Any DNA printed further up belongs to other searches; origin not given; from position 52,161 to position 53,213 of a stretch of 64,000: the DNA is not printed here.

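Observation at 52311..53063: A CDP-alcohol phosphotransferase inside the phosphonate cluster is a candidate phosphonolipid synthase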

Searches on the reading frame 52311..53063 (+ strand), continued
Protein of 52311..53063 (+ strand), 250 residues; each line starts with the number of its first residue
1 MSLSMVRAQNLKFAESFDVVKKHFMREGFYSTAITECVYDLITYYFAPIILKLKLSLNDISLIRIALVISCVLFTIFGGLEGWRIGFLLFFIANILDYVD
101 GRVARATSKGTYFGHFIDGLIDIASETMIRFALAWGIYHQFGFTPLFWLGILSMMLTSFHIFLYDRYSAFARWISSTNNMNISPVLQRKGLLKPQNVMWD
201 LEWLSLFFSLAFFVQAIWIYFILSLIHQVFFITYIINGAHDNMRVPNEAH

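Call 47: find_encoding_contigs(protein=P0040, flank=10000, max_places=2)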
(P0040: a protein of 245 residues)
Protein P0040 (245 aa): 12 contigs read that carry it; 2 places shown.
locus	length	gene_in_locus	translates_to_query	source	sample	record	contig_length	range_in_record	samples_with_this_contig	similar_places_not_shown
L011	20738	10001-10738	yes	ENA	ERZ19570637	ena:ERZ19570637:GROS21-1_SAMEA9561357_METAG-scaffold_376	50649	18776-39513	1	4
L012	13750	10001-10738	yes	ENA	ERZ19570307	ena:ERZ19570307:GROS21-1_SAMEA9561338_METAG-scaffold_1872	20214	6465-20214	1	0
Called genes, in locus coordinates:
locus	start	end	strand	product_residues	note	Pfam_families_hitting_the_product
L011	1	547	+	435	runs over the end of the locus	PF00202:Aminotran_3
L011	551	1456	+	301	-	PF01370:Epimerase, PF04321:RmlD_sub_bind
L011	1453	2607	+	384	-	PF01370:Epimerase (weak), PF02719:Polysacc_synt_2, PF16363:GDP_Man_Dehyd (faint)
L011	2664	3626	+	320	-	PF08003:Methyltransf_9 (weak), PF13489:Methyltransf_23, PF01728:FtsJ (weak), PF06325:PrmA (weak), PF13847:Methyltransf_31, PF08241:Methyltransf_11, PF08242:Methyltransf_12, PF13649:Methyltransf_25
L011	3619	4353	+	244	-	-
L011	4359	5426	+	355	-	PF03102:NeuB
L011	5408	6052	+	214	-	PF00535:Glycos_transf_2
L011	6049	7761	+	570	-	PF00005:ABC_tran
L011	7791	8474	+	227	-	PF02348:CTP_transf_3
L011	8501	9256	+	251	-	PF00106:adh_short, PF02254:TrkA_N (weak), PF13460:NAD_binding_10 (weak), PF13561:adh_short_C2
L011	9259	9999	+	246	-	PF00977:His_biosynth, PF05690:ThiG (faint), PF03060:NMO (faint)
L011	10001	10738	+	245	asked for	PF01066:CDP-OH_P_transf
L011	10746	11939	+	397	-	-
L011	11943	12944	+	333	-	PF03102:NeuB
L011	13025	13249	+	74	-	-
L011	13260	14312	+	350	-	PF08545:ACP_syn_III, PF08541:ACP_syn_III_C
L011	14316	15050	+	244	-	PF00106:adh_short, PF23441:SDR (weak), PF13561:adh_short_C2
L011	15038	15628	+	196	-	PF25084:LbH_EIF2B, PF25087:GMPPB_C, PF00132:Hexapep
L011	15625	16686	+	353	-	PF00355:Rieske, PF00848:Ring_hydroxyl_A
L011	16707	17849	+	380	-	PF02350:Epimerase_2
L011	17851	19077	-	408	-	-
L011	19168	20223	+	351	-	PF00483:NTP_transferase, PF12804:NTP_transf_3 (weak)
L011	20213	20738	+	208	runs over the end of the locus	PF00117:GATase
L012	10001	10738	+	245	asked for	PF01066:CDP-OH_P_transf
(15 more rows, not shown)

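Call 48: find_encoding_contigs(protein=P0156, flank=10000, max_places=1)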
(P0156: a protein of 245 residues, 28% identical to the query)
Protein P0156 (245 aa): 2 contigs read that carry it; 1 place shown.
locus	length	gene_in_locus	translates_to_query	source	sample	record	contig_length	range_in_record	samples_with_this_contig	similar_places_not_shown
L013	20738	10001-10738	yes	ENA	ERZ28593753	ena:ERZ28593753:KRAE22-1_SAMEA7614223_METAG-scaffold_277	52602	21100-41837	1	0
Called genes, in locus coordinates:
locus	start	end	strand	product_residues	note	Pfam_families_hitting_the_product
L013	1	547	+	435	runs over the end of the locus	PF00202:Aminotran_3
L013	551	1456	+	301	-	PF01370:Epimerase, PF04321:RmlD_sub_bind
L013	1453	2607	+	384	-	PF01370:Epimerase (weak), PF02719:Polysacc_synt_2, PF16363:GDP_Man_Dehyd (faint)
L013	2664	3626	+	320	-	PF08003:Methyltransf_9 (weak), PF13489:Methyltransf_23, PF01728:FtsJ (weak), PF06325:PrmA (weak), PF13847:Methyltransf_31, PF08241:Methyltransf_11, PF08242:Methyltransf_12, PF13649:Methyltransf_25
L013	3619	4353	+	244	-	-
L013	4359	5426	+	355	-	PF03102:NeuB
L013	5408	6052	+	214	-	PF00535:Glycos_transf_2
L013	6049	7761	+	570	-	PF00005:ABC_tran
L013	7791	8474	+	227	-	PF02348:CTP_transf_3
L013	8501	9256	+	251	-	PF00106:adh_short, PF02254:TrkA_N (weak), PF13460:NAD_binding_10 (weak), PF13561:adh_short_C2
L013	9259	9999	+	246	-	PF00977:His_biosynth, PF05690:ThiG (faint), PF03060:NMO (faint)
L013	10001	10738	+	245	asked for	PF01066:CDP-OH_P_transf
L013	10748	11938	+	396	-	-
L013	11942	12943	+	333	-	PF03102:NeuB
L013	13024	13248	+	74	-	-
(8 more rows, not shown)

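Call 56: search_dna_similar(query=window:52311-53060:+, collection=plasmids, mode=protein, max_evalue=0.001, max_rows=25)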
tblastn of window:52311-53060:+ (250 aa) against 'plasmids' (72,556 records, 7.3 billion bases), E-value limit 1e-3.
No match.

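Call 60: search_solved_structures(query=A2, max_evalue=1, show_alignments=2)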
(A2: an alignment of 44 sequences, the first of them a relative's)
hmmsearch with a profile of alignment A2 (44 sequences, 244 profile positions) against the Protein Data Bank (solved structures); distinct sequences matched with E-value up to 1: 14.
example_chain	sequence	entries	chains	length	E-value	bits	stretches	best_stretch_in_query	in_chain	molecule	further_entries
4o6m_A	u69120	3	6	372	4.1e-16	62.6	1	20-202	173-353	AF2299, a CDP-alcohol phosphotransferase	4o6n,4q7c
4mnd_A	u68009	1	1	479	6.5e-13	52.1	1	24-145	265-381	CTP L-myo-inositol-1-phosphate cytidylyltransferase/CDP-L-myo-inositol myo-inositolphospho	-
6h53_A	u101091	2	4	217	5.4e-12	49.1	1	26-150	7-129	CDP-diacylglycerol--inositol 3-phosphatidyltransferase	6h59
6h5a_A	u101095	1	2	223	5.8e-12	49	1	26-150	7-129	CDP-diacylglycerol--inositol 3-phosphatidyltransferase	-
6wm5_A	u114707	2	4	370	5.8e-11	45.7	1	25-149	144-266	AfCTD-Phosphatidylinositol-phosphate synthase (PIPS) fusion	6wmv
5d91_A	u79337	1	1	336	9.9e-09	38.4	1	20-150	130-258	AF2299 protein,Phosphatidylinositol synthase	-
5d92_D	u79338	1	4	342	1.2e-07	34.9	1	31-150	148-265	AF2299 protein,Phosphatidylinositol synthase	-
7pow_A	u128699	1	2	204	1.9e-05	27.7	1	50-147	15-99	CDP-diacylglycerol--serine O-phosphatidyltransferase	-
7b1k_A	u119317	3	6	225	3.9e-05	26.7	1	50-147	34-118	CDP-diacylglycerol--serine O-phosphatidyltransferase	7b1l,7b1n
8gyw_B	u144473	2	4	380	8.7e-05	25.5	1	47-153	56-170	Choline/ethanolaminephosphotransferase 1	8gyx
7drj_A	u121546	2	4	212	0.0015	21.5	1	74-139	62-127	CDP-diacylglycerol--glycerol-3-phosphate 3-phosphatidyltransferase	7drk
8ero_A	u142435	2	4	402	0.0017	21.3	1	47-147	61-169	Cholinephosphotransferase 1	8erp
9uet_A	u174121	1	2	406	0.0022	20.9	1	45-153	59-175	Cholinephosphotransferase 1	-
7b0k_A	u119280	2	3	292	0.049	16.5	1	22-84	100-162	Drug/metabolite transporter (DMT) superfamily permease | LicB protein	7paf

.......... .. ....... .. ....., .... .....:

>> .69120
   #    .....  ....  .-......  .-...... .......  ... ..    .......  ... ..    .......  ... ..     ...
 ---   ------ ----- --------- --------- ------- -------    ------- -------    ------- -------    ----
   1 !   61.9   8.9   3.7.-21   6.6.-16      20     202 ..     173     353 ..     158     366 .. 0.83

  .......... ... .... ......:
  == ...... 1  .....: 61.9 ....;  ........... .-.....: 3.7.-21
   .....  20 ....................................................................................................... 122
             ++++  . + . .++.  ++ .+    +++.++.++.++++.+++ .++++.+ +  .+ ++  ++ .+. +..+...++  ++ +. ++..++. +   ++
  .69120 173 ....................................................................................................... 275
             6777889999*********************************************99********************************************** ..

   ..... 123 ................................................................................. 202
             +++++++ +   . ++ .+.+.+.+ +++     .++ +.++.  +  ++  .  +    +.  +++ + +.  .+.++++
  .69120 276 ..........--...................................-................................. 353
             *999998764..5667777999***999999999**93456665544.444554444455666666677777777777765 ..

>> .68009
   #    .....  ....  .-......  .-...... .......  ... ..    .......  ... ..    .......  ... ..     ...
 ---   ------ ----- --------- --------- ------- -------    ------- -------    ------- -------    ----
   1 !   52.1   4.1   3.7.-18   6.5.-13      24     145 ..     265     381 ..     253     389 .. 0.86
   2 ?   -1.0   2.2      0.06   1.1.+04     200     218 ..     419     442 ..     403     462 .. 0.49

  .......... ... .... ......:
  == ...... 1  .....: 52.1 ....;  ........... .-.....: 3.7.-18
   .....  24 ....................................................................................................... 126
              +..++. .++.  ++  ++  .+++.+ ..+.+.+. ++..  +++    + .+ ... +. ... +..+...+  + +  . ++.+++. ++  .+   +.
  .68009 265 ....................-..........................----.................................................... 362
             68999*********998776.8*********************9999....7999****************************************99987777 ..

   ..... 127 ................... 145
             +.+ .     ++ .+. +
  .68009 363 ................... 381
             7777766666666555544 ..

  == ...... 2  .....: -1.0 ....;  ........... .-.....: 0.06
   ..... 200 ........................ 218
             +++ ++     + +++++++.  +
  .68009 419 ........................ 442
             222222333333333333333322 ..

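Call 67: predict_structure(alignment_id=A3)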
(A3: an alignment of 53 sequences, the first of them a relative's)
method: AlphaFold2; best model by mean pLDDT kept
length: 250 residues; sequences in the alignment: 53
mean_pLDDT: 92.3   pTM: 0.87
mean pLDDT of the five models: 92.3, 92.2, 91.1, 90.7, 90.5
residues with pLDDT >= 90: 194; 70-90: 46; 50-70: 9; < 50: 1
segments of 3 or more residues with pLDDT < 50: none
pLDDT, mean of each block of 10 residues (from residue 1): 64 84 79 92 94 93 97 97 98 96 90 90 96 98 98 97 96 95 88 92 98 98 97 96 85
secondary structure, 60 per line:
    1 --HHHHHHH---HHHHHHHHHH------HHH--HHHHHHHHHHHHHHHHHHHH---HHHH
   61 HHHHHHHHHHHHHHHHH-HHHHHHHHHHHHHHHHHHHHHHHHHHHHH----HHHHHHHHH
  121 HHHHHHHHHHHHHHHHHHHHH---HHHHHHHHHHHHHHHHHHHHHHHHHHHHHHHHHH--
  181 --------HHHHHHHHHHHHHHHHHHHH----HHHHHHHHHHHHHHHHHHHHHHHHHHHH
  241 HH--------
elements in order: H3-9 H13-22 H34-53 H57-77 H79-107 H112-141 H145-178 H189-208 H213-242

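Call 68: search_protein_families(library=ncbifam, proteins=[L011:10746-11939:+, L011:3619-4353:+, L009:11150-12664:+, L009:13668-14387:+, L009:14391-15431:+, L001:8011-9930:+], max_evalue=0.01)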
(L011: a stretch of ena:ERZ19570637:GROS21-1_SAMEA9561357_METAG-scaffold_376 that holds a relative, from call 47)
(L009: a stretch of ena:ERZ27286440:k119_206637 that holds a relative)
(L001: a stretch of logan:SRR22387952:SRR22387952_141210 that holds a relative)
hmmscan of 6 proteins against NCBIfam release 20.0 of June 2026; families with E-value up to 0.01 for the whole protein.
L011:10746-11939:+ (397 aa): 0 families

L011:3619-4353:+ (244 aa): 3 families
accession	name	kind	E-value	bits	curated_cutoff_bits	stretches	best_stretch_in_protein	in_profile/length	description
TIGR03584.1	PseF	equivalog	1.6e-15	57.3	205.7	1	22-238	19-221/222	pseudaminic acid cytidylyltransferase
NF003952.0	PRK05450.1-5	subfamily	0.0014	17.8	193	1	3-138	2-132/250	3-deoxy-manno-octulosonate cytidylyltransferase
NF003948.0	PRK05450.1-1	equivalog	0.0019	17.5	281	1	3-131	5-130/248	3-deoxy-manno-octulosonate cytidylyltransferase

L009:11150-12664:+ (504 aa): 0 families

L009:13668-14387:+ (239 aa): 11 families
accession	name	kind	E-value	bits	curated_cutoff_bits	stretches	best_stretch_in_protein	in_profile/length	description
NF006251.0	PRK08392.1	equivalog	8.6e-24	84.2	212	1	25-237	2-194/216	hypothetical protein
NF006702.0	PRK09248.1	domain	3.5e-18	66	264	1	24-238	4-205/246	PHP domain-containing protein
NF005928.0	PRK07945.1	equivalog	2.6e-16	59.9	250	1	26-233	101-301/337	PHP domain-containing protein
NF006375.0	PRK08609.1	equivalog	5.9e-15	54.8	426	1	26-234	338-535/571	DNA polymerase/3'-5' exonuclease PolX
TIGR01856.1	hisJ_fam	subfamily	2e-10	40.8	90.2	1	25-234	1-244/252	histidinol-phosphatase HisJ family protein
NF005596.0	PRK07328.1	subfamily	0.00011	21.6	202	1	24-234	3-237/269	histidinol-phosphatase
NF038032.1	CehA_McbA_metalo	domain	0.00013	21.5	80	1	25-69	5-49/315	CehA/McbA family metallohydrolase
NF005996.1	PRK08123.1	equivalog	0.00086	18.7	133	0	26-61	2-39/262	histidinol-phosphatase HisJ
NF004981.0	PRK06361.1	equivalog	0.00093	18.6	117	1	25-97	2-73/217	histidinol phosphate phosphatase domain-containing protein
NF041661.1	Cycl_ph_dihydrol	equivalog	0.0018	17.6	500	1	26-62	1-37/259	phosphoribosyl 1,2-cyclic phosphate 1,2-diphosphodiesterase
NF047791.1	RNaseRnm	equivalog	0.0042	16.4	375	1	24-79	2-54/275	RNase RNM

L009:14391-15431:+ (346 aa): 14 families
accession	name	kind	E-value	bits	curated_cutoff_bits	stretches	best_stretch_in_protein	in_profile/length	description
NF009402.0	PRK12767.1-1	equivalog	2.8e-89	299.2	218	1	3-329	2-327/329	carbamoyl phosphate synthase-like protein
NF009405.0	PRK12767.1-4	equivalog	6.4e-34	117.4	390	1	5-327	2-317/320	carbamoyl phosphate synthase-like protein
NF009406.0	PRK12767.1-5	equivalog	5.3e-20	71.7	271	1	5-298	4-291/327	carbamoyl phosphate synthase-like protein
NF009403.0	PRK12767.1-2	equivalog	1.1e-17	64.2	286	1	5-208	2-194/342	carbamoyl phosphate synthase-like protein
NF009404.0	PRK12767.1-3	equivalog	2e-13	49.9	316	1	30-298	26-304/344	carbamoyl phosphate synthase-like protein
NF053643.1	Ddl_archaea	equivalog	3.1e-12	46.1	500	1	78-282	68-276/367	putative pseudomurein biosynthesis ATP-grasp protein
TIGR00768.1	rimK_fam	subfamily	3e-08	33.4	143.4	1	104-193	75-171/276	RimK family alpha-L-glutamate ligase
NF040720.1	MptN_Meth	equivalog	3.7e-07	29.5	350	1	55-187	39-171/291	tetrahydromethanopterin:alpha-L-glutamate ligase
NF005315.0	PRK06849.1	equivalog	4e-06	26.1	406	1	51-277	52-275/389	hypothetical protein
TIGR02144.1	LysX_arch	equivalog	9.8e-06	24.9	275.6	1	104-180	75-151/281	lysine biosynthesis protein LysX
TIGR01369.1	CPSaseII_lrg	equivalog_domain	5.5e-05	21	1027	0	234-299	797-863/1052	carbamoyl-phosphate synthase (glutamine-hydrolyzing) large subunit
TIGR04443.1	F420_CofF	equivalog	9e-05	21.6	300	1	103-219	79-196/283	coenzyme gamma-F420-2:alpha-L-glutamate ligase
TIGR02068.2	cya_phycin_syn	equivalog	0.00036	18.6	850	1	110-184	207-282/862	cyanophycin synthetase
NF003671.0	PRK05294.1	equivalog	0.0073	13.9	599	0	236-283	796-843/1058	carbamoyl-phosphate synthase large subunit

L001:8011-9930:+ (639 aa): 0 families

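Call 70: fold_search(model_id=the predicted structure, library=pdb)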
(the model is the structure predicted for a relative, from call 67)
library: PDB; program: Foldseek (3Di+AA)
matches with E <= 10: 42; with E <= 0.001: 4
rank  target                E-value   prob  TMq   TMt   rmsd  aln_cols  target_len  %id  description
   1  4mnd                  8.0e-05  1.00  0.51  0.34   6.1       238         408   18  Crystal structure of Archaeoglobus fulgidus IPCT-DIPPS bifunctional membrane protein (released 2014-07-02)
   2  4o6m_A                4.7e-04  1.00  0.58  0.45   5.6       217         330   15  Structure of AF2299, a CDP-alcohol phosphotransferase (CMP-bound) (released 2014-05-14)
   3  4o6n_A                5.4e-04  1.00  0.58  0.46   5.7       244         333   15  Structure of AF2299, a CDP-alcohol phosphotransferase (CDP-bound) (released 2014-05-14)
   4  4q7c_A                6.7e-04  1.00  0.59  0.46   5.1       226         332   13  Structure of AF2299, a CDP-alcohol phosphotransferase (released 2014-05-28)
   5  4o6m_B                1.1e-03  1.00  0.56  0.42   5.6       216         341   14  Structure of AF2299, a CDP-alcohol phosphotransferase (CMP-bound) (released 2014-05-14)
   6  6wmv_C                1.8e-03  1.00  0.54  0.42   5.6       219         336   17  Structure of a phosphatidylinositol-phosphate synthase (PIPS) from Mycobacterium kansasii with evidence of substrate b (released 2020-05-27)
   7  5d91                  4.2e-03  1.00  0.65  0.50   4.1       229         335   14  Structure of a phosphatidylinositolphosphate (PIP) synthase from Renibacterium Salmoninarum (released 2015-11-11)
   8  5d92_C                4.2e-03  1.00  0.59  0.45   6.2       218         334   16  Structure of a phosphatidylinositolphosphate (PIP) synthase from Renibacterium Salmoninarum (released 2015-11-04)
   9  6h5a_A                4.3e-03  1.00  0.55  0.64   5.5       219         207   17  Crystal structure of Mycobacterium tuberculosis phosphatidylinositol phosphate synthase (PgsA1) in complex with mangan (released 2019-05-15)
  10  6wm5_A                4.5e-03  1.00  0.54  0.41   6.0       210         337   18  Structure of a phosphatidylinositol-phosphate synthase (PIPS) from Mycobacterium kansasii (released 2020-05-27)
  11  6wm5_C                5.7e-03  1.00  0.50  0.39   6.3       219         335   18  Structure of a phosphatidylinositol-phosphate synthase (PIPS) from Mycobacterium kansasii (released 2020-05-27)
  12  5d92_A                7.4e-03  1.00  0.68  0.51   4.5       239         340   16  Structure of a phosphatidylinositolphosphate (PIP) synthase from Renibacterium Salmoninarum (released 2015-11-04)
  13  6wmv_A                7.4e-03  1.00  0.55  0.43   6.7       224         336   14  Structure of a phosphatidylinositol-phosphate synthase (PIPS) from Mycobacterium kansasii with evidence of substrate b (released 2020-05-27)
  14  5d92_B                9.7e-03  1.00  0.65  0.49   5.4       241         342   17  Structure of a phosphatidylinositolphosphate (PIP) synthase from Renibacterium Salmoninarum (released 2015-11-04)
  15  6h5a_B                1.2e-02  1.00  0.53  0.62   5.1       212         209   16  Crystal structure of Mycobacterium tuberculosis phosphatidylinositol phosphate synthase (PgsA1) in complex with mangan (released 2019-05-15)
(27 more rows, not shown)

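Call 76: search_solved_structures(query=L001:8011-9927:+, max_evalue=1)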
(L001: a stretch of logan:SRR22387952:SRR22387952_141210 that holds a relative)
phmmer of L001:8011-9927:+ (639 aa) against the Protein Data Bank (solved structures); distinct sequences matched with E-value up to 1: 0.

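Call 77: search_solved_structures(query=L009:11150-12661:+, max_evalue=1)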
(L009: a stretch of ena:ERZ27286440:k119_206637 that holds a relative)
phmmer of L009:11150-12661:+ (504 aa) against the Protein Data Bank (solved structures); distinct sequences matched with E-value up to 1: 0.
